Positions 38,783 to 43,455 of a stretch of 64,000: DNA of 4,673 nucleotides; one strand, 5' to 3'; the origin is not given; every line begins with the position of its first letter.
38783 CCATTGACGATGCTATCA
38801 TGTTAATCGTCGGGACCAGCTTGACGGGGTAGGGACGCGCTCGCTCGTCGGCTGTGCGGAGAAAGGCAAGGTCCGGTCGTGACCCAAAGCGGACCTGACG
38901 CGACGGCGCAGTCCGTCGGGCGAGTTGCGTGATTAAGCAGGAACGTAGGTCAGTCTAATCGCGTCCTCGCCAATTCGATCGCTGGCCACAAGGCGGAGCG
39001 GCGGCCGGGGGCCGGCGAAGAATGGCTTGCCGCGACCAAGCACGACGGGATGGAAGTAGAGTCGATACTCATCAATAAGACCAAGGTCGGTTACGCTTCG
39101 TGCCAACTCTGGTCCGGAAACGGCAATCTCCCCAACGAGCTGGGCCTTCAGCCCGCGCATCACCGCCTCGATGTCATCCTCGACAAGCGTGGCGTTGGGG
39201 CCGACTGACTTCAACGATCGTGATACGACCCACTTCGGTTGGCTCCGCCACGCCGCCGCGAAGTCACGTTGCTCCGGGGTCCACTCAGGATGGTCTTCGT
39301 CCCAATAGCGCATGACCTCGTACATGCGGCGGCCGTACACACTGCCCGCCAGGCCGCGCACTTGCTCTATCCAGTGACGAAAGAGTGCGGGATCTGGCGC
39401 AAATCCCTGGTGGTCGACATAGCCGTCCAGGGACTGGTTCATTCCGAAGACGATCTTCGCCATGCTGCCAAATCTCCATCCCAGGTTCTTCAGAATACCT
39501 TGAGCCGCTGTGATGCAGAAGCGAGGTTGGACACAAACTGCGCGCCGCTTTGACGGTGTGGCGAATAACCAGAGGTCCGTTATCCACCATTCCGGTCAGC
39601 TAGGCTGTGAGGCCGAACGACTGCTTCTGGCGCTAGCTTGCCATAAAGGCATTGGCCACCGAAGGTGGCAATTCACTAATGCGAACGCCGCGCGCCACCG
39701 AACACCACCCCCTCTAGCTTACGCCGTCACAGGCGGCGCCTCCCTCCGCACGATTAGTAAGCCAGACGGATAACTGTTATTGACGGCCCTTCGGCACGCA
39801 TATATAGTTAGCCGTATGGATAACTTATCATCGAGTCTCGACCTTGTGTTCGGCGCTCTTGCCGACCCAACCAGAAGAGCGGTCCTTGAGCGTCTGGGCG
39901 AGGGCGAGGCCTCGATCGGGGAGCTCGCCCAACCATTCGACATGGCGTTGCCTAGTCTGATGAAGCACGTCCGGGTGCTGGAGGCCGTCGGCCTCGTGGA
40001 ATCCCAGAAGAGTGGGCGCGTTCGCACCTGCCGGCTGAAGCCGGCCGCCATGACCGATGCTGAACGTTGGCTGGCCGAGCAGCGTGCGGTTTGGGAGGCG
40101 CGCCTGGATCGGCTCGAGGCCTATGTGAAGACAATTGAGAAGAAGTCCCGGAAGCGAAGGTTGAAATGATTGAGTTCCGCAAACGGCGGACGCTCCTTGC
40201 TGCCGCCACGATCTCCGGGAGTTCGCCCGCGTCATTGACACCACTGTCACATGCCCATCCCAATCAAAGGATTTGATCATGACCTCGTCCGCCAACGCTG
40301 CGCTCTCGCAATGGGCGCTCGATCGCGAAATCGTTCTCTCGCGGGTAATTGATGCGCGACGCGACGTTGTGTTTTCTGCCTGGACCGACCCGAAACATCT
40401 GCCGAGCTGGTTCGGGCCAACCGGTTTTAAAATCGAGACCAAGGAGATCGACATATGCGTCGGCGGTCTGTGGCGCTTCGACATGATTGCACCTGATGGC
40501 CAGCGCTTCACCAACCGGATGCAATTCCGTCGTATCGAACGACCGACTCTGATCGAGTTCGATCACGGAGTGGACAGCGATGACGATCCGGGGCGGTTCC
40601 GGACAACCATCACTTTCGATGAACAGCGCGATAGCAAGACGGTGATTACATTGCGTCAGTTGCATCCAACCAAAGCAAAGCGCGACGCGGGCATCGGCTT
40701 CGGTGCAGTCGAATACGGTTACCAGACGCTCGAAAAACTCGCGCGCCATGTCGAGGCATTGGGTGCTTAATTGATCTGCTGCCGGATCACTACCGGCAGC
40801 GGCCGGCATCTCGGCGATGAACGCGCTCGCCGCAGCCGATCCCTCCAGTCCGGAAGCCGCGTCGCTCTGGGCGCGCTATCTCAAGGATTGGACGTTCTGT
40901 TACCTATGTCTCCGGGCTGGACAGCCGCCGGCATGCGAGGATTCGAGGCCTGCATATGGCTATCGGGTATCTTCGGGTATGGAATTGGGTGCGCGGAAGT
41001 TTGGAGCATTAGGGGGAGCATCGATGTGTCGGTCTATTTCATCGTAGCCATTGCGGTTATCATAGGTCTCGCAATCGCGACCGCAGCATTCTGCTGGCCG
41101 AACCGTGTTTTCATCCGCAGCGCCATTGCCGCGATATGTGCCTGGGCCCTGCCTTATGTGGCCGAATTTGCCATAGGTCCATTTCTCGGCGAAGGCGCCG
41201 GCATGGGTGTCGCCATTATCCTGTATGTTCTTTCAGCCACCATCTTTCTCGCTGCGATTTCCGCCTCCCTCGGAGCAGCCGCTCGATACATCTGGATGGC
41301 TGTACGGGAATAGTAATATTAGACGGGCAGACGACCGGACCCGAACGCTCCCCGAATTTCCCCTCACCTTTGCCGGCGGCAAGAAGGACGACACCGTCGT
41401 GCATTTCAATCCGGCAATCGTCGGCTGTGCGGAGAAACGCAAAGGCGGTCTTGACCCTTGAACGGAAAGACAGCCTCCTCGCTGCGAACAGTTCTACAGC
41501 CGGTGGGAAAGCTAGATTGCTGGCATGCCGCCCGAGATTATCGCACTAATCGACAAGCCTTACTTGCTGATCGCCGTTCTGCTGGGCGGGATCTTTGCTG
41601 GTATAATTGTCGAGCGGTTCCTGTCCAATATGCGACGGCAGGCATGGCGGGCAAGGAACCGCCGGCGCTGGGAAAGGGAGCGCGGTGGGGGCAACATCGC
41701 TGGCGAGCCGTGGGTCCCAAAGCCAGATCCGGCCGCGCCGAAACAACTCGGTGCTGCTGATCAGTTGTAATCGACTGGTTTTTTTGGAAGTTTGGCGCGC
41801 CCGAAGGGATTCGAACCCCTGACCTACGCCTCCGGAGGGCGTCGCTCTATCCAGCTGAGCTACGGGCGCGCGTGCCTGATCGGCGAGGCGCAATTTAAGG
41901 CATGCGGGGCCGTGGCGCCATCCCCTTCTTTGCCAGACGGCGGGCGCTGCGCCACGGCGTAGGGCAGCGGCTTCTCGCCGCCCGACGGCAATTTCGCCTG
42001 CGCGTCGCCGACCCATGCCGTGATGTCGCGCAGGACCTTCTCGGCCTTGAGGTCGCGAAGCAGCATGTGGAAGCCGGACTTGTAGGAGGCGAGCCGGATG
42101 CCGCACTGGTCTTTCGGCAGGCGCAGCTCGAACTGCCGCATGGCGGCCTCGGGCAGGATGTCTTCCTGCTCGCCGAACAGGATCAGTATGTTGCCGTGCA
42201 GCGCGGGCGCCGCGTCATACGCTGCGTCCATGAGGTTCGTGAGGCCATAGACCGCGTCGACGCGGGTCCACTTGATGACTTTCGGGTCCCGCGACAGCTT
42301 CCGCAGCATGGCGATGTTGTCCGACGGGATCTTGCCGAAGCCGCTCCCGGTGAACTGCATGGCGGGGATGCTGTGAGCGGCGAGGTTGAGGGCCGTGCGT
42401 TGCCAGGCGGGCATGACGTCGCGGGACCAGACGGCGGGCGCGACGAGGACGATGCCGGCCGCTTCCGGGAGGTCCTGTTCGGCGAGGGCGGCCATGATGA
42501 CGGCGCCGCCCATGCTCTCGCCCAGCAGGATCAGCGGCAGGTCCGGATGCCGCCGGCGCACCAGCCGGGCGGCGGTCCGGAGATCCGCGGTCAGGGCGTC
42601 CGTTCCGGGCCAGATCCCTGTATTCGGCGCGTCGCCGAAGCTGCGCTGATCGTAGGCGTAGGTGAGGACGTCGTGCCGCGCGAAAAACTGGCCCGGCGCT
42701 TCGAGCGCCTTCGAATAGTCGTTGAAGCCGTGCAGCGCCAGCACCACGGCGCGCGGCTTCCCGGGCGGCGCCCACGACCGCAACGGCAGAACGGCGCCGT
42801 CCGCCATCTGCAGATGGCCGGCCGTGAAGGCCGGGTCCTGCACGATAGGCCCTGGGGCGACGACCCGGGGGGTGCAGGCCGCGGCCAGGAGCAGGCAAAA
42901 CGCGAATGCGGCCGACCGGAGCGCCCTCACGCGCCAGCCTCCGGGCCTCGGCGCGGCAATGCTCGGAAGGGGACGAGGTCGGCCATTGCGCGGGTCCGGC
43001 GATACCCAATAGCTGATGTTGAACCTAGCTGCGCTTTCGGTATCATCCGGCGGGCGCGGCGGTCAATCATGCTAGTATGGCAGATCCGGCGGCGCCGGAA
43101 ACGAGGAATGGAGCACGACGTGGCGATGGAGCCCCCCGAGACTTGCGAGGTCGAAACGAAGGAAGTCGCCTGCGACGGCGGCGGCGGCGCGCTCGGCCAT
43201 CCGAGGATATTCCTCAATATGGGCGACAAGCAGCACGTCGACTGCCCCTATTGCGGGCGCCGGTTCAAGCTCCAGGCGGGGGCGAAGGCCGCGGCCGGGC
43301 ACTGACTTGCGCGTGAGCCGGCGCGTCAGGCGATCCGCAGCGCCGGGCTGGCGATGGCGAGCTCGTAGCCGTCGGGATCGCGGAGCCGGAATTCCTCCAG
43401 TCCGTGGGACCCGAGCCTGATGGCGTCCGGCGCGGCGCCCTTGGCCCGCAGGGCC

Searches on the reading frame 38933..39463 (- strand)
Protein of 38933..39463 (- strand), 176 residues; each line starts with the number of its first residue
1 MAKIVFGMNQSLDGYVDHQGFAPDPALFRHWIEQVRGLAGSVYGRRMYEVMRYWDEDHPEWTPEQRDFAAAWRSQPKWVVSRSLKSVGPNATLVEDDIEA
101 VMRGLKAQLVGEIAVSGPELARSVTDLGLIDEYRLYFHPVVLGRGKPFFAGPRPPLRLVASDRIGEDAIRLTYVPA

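Call 83: search_protein_families(library=pfam, proteins=[window:38933-39463:-], max_evalue=0.001)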
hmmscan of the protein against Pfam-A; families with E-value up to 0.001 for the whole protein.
window:38933-39463:- (176 aa): 1 family
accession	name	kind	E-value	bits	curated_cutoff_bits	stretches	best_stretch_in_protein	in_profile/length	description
PF01872.23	RibD_C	-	2.5e-14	54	24.1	1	3-168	2-195/197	RibD C-terminal domain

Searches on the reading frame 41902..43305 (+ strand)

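Call 83: search_protein_families(library=pfam, proteins=[window:41902-43305:+], max_evalue=0.001)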
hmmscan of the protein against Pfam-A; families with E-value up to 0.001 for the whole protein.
window:41902-43305:+ (467 aa): 1 family
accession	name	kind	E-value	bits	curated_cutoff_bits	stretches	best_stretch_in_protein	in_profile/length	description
PF10276.14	zf-CHCC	-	4.7e-18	65.4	27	1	420-455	2-37/37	Zinc-finger domain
